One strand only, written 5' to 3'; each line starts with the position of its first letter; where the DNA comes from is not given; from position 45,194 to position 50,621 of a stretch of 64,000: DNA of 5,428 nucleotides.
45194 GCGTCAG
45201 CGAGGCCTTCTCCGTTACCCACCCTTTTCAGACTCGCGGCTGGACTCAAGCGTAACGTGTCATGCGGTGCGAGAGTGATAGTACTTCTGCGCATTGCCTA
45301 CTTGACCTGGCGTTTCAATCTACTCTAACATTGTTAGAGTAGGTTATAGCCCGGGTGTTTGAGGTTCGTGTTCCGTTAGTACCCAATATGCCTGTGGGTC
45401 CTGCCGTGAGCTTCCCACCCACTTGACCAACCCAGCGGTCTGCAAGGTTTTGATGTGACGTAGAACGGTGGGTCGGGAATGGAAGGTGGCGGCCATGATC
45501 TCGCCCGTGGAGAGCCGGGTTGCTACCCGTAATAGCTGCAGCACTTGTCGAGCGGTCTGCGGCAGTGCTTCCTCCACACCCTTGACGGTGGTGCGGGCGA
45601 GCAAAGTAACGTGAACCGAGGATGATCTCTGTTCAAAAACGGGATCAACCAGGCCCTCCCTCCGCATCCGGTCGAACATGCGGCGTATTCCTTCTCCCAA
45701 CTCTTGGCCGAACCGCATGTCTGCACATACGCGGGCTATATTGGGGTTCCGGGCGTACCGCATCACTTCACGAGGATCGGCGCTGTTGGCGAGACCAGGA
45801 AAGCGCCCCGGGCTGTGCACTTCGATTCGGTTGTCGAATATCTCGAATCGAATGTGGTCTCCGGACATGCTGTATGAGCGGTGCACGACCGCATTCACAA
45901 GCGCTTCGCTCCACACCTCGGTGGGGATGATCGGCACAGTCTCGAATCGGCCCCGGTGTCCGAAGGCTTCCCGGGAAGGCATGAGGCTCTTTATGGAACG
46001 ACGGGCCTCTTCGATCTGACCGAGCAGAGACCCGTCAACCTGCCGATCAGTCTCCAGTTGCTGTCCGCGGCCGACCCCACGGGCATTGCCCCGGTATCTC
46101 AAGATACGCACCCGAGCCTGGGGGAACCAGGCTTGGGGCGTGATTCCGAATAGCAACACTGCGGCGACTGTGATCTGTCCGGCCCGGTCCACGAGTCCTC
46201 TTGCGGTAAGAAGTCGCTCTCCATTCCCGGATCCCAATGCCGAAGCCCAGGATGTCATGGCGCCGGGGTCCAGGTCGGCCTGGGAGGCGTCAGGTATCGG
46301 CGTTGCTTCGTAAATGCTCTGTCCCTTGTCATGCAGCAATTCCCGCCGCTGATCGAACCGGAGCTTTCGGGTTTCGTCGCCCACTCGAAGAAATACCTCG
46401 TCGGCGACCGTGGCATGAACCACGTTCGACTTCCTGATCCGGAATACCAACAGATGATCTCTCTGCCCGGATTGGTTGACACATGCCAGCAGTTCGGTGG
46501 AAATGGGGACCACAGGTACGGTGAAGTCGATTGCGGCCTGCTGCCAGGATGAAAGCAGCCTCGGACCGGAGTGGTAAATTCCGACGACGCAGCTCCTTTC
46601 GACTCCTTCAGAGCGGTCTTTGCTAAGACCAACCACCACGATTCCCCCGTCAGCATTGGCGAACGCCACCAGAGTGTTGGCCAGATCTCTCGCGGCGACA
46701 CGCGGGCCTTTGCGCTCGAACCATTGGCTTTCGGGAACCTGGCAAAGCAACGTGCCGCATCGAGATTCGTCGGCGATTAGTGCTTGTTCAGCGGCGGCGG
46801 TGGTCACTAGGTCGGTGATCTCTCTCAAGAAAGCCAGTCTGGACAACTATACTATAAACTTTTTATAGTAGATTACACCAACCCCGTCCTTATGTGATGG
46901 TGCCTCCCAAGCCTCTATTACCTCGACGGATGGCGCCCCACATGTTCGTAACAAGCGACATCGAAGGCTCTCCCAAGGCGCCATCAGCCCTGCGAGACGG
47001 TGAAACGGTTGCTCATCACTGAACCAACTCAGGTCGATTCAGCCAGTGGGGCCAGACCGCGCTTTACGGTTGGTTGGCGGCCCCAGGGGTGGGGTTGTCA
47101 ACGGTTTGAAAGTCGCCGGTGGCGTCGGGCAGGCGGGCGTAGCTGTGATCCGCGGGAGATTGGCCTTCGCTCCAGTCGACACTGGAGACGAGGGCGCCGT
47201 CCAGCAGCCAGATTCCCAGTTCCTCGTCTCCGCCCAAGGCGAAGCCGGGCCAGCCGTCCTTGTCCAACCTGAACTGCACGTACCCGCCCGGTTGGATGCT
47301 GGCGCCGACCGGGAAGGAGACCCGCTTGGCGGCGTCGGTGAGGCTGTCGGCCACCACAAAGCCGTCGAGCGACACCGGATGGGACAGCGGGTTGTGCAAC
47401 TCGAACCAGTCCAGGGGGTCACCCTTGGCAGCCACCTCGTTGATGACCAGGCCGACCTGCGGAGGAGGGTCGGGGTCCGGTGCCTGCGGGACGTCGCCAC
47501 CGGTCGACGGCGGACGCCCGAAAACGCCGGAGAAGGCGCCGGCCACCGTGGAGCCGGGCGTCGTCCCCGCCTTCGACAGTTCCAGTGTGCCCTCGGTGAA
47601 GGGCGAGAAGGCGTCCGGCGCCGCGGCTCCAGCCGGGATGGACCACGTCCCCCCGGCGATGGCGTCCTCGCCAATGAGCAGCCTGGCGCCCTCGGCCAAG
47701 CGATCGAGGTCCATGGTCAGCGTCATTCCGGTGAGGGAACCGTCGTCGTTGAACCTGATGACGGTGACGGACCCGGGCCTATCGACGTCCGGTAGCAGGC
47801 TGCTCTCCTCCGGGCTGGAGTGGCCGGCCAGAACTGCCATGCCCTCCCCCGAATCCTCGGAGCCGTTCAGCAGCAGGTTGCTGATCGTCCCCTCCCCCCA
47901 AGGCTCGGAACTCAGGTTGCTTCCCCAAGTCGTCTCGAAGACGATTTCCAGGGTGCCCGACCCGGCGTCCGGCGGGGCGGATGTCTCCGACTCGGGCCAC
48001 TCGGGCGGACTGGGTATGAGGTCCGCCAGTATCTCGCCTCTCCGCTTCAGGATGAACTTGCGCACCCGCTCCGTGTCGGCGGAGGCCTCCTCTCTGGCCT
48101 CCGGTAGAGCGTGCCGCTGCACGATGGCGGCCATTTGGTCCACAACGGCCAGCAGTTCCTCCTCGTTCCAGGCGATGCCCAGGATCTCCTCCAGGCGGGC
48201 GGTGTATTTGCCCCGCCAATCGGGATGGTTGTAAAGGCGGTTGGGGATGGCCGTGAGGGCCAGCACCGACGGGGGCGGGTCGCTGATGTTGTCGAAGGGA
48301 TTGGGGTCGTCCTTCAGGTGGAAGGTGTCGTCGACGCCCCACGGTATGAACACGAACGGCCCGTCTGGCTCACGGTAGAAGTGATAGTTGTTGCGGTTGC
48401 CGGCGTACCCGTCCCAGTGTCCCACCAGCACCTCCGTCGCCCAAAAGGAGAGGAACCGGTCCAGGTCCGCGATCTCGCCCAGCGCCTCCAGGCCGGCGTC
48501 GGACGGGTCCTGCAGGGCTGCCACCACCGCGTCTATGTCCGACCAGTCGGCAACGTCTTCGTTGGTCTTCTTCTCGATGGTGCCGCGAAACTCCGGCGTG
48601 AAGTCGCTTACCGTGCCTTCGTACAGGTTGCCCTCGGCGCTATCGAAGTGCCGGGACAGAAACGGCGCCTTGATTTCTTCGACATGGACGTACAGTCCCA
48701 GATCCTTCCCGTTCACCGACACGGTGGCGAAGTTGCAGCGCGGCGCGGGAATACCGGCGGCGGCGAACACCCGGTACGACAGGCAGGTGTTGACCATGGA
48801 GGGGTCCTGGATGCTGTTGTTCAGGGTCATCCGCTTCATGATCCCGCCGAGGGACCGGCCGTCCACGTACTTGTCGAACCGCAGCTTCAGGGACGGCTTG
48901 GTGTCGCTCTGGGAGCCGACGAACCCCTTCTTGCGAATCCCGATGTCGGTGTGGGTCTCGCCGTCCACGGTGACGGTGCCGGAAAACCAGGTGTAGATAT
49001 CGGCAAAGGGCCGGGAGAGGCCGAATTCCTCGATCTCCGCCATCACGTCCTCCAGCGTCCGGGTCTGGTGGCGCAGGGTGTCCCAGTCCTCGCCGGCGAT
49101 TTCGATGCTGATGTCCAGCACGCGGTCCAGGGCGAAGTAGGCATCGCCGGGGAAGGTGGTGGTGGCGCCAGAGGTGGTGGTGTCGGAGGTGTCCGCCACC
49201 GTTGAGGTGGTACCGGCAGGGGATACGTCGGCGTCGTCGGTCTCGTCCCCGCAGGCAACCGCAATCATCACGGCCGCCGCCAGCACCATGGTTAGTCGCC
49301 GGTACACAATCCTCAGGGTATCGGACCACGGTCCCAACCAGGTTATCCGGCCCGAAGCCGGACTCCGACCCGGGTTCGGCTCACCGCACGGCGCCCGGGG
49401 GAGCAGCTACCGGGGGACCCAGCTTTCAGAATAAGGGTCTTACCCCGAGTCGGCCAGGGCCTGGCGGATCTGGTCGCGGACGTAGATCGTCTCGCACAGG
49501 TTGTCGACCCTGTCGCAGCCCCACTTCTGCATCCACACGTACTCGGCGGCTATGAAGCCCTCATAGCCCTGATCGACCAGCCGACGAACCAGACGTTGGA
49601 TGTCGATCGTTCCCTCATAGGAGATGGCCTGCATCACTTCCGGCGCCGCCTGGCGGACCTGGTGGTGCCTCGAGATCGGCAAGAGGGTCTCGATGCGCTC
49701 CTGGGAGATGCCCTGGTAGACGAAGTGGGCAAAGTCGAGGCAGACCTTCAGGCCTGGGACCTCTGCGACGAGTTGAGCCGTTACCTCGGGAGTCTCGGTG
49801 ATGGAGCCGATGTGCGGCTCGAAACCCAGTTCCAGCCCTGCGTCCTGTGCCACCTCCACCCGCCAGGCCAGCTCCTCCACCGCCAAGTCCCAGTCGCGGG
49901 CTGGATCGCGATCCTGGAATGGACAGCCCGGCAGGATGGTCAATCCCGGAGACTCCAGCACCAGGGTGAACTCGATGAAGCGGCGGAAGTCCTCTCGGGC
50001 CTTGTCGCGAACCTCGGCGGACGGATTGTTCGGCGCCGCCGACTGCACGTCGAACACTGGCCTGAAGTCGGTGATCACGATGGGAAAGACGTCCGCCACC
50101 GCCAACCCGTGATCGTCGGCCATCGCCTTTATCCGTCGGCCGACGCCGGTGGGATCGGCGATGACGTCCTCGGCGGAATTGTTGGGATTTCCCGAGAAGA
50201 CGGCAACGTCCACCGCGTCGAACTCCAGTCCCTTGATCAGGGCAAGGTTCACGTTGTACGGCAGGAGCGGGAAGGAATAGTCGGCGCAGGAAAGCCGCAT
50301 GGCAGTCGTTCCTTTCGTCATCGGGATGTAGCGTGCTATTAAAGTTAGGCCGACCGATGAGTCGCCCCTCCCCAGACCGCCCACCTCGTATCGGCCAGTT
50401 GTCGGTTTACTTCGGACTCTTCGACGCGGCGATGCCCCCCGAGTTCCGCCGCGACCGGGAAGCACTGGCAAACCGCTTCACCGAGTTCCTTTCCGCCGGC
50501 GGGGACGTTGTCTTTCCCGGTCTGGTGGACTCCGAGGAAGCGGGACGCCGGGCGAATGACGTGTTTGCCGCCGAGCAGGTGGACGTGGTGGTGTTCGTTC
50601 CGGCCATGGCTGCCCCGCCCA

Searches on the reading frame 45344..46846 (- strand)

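Call 16: search_protein_families(library=pfam, proteins=[window:45344-46846:-], max_evalue=0.001)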
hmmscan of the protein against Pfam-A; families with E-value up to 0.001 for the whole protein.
window:45344-46846:- (500 aa): 6 families
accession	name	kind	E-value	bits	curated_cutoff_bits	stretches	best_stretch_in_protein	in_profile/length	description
PF13749.12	HATPase_c_4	-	1.1e-19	70.6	26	1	329-415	1-89/89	Putative ATP-dependent DNA helicase recG C-terminal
PF04326.19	SLFN_AlbA_2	-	5.4e-10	40.3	25.3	1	39-162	1-117/118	Schlafen, AlbA_2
PF13412.12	HTH_24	-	1.4e-06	28.2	21.9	1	430-475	3-48/48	Winged helix-turn-helix DNA-binding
PF01022.26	HTH_5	-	1.1e-05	25.7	22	1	430-475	2-46/47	Bacterial regulatory protein, arsR family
PF12802.13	MarR_2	-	3.5e-05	24.3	27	1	432-475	8-51/61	MarR family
PF12840.13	HTH_20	-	0.00094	19.5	27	0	431-475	5-49/51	Helix-turn-helix domain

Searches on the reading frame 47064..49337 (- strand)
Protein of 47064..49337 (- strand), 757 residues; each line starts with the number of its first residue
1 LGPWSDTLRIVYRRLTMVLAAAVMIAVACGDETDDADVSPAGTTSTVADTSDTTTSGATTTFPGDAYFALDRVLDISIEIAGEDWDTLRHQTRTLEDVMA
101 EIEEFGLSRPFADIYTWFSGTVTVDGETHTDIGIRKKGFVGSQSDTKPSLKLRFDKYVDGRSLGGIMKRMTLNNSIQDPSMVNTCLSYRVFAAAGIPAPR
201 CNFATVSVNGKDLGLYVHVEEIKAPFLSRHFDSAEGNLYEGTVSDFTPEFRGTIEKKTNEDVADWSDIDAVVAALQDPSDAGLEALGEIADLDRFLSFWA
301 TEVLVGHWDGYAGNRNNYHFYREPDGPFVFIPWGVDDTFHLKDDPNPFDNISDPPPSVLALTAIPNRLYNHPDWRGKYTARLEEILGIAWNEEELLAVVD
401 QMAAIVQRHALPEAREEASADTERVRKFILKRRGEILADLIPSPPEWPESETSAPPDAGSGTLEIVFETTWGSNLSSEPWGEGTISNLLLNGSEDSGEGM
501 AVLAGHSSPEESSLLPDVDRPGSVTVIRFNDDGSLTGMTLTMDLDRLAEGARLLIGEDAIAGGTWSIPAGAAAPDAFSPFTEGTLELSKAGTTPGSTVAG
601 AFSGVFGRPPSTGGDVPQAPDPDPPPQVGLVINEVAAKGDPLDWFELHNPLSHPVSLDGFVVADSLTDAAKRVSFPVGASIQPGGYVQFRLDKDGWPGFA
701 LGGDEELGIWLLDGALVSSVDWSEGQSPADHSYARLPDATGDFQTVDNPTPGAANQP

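Call 15: search_protein_families(library=pfam, proteins=[window:47064-49337:-], max_evalue=0.001)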
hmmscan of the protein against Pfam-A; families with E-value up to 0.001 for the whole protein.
window:47064-49337:- (757 aa): 2 families
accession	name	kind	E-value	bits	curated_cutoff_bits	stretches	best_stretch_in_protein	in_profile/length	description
PF08757.17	CotH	-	1.9e-41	143.1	23.8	1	135-411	2-289/322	CotH kinase protein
PF00932.25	LTD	-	7.1e-08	33.2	34.3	1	627-693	5-71/109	Lamin Tail Domain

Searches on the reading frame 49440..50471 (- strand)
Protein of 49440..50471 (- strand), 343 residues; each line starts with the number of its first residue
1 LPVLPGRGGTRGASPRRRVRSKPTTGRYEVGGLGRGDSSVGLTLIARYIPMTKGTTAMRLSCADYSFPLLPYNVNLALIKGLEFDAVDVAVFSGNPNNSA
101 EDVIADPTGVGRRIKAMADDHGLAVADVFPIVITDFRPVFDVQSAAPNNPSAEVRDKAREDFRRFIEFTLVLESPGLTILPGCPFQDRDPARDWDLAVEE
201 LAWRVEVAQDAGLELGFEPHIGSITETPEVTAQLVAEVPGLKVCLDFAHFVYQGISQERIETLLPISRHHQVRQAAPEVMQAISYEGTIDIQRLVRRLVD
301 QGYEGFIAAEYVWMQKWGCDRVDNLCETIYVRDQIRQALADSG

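Call 15: search_protein_families(library=pfam, proteins=[window:49440-50471:-], max_evalue=0.001)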
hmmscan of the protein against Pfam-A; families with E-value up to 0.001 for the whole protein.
window:49440-50471:- (343 aa): 1 family
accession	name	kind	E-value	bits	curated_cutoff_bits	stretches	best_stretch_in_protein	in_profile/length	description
PF01261.30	AP_endonuc_2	-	9.8e-23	81.6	31.1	1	77-315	2-233/249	Xylose isomerase-like TIM barrel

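Call 38: search_protein_families(library=ncbifam, proteins=[window:49440-50471:-], max_evalue=0.00001)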
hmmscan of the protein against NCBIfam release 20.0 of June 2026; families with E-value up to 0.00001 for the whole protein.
window:49440-50471:- (343 aa): 0 families
